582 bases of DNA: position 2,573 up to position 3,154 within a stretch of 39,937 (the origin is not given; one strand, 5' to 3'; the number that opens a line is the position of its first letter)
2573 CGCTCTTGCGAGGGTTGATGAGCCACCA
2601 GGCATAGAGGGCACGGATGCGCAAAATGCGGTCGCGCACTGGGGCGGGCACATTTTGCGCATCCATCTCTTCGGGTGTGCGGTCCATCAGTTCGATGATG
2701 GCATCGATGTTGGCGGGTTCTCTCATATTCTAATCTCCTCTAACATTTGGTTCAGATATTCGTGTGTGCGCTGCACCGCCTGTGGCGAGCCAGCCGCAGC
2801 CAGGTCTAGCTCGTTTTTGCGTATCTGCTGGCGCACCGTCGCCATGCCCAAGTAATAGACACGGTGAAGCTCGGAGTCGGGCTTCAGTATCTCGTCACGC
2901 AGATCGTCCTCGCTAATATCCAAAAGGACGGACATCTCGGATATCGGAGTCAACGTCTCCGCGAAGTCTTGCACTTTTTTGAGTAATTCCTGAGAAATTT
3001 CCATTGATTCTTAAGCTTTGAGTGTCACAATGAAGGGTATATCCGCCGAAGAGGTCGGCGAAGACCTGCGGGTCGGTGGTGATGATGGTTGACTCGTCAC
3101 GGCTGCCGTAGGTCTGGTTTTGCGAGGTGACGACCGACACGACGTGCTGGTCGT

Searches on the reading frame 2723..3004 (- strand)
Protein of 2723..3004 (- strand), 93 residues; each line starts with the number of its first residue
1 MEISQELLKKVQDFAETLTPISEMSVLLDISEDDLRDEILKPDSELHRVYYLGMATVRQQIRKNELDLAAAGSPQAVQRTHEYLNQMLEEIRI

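Call 59: search_protein_families(library=pfam, proteins=[window:2723-3004:-], max_evalue=0.01)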
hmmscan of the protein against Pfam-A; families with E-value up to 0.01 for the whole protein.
window:2723-3004:- (93 aa): 1 family
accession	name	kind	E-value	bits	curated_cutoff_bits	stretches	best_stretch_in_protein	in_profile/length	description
PF07361.16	Cytochrom_B562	-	0.0062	17.6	30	1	5-86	13-92/102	Cytochrome b562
